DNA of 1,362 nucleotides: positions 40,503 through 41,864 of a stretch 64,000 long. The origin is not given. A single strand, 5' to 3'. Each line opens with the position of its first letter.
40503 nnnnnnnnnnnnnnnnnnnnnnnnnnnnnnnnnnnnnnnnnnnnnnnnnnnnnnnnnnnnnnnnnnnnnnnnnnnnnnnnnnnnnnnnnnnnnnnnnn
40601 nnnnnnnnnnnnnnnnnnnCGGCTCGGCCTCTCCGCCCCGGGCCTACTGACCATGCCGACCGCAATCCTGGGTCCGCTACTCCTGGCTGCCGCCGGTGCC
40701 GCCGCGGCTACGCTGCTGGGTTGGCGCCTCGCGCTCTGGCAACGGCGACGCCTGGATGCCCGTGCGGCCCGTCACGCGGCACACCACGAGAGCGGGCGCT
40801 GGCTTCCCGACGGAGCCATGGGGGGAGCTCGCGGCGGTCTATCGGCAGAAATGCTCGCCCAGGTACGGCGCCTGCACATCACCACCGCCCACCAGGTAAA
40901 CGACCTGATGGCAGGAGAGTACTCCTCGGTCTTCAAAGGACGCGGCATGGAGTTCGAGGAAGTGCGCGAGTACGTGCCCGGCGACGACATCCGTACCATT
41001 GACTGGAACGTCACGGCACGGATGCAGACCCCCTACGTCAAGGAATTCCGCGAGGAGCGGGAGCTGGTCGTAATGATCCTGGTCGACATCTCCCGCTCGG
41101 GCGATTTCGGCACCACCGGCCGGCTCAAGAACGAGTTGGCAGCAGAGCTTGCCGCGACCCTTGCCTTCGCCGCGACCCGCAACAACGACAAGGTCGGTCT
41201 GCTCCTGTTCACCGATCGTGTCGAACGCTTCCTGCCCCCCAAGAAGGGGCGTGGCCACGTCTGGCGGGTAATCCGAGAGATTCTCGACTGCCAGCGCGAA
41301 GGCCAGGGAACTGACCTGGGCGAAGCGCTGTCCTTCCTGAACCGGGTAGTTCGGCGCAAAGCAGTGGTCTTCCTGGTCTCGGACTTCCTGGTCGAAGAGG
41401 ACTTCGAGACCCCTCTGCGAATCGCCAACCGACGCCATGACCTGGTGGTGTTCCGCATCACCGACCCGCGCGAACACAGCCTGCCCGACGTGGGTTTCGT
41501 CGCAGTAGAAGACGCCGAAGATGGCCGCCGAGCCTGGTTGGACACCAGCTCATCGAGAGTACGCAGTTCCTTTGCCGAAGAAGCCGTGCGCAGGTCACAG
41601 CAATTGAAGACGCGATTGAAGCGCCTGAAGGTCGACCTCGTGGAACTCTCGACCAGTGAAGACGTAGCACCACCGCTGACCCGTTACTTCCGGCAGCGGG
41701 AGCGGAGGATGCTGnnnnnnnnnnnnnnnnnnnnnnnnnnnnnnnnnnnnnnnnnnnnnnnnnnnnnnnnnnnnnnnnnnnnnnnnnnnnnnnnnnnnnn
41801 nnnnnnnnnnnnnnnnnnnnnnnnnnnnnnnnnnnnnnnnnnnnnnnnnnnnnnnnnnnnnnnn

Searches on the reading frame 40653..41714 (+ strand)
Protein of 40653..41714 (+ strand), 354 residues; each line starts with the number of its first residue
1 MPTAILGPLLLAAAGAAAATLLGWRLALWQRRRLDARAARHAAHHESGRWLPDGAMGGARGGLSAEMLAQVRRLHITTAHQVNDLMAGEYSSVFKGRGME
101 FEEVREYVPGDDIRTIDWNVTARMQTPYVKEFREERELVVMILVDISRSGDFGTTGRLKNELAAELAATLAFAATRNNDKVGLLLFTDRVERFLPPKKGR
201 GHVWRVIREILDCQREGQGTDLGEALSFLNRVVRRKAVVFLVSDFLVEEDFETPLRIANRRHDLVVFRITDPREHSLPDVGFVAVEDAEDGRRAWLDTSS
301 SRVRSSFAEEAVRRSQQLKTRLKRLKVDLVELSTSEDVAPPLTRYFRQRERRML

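Call 40: find_encoding_contigs(protein=window:40653-41714:+, flank=10000, max_places=1)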
Protein window:40653-41714:+ (354 aa): 11 contigs read that carry it; 1 place shown.
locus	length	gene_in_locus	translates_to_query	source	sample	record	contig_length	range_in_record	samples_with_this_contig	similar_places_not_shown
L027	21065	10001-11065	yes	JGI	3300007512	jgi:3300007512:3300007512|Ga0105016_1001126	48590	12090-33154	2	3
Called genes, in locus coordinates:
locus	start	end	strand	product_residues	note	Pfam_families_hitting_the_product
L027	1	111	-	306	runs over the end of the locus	PF01790:LGT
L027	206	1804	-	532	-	PF00118:Cpn60_TCP1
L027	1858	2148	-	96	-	PF00166:Cpn10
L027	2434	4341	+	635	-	PF00012:HSP70, PF06723:MreB_Mbl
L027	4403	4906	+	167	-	-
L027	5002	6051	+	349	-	PF19867:DUF6340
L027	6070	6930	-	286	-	PF02666:PS_Dcarbxylase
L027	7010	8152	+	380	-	PF00226:DnaJ, PF01556:DnaJ_C, PF00684:DnaJ_CXXCXGXG, PF27439:DnaJ_C_2 (weak)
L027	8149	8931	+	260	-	-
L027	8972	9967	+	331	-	PF20030:bpMoxR, PF07726:AAA_3, PF07728:AAA_5, PF17863:AAA_lid_2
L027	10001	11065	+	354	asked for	PF01882:DUF58, PF13519:VWA_2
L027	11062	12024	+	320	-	PF14316:DUF4381 (weak)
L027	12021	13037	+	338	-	PF07584:BatA, PF00092:VWA, PF13519:VWA_2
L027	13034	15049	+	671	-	PF00092:VWA, PF13519:VWA_2, PF13428:TPR_14 (faint), PF13432:TPR_16 (weak), PF13424:TPR_12, PF13432:TPR_16, PF00515:TPR_1, PF07719:TPR_2, +6 more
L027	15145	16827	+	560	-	PF13584:BatD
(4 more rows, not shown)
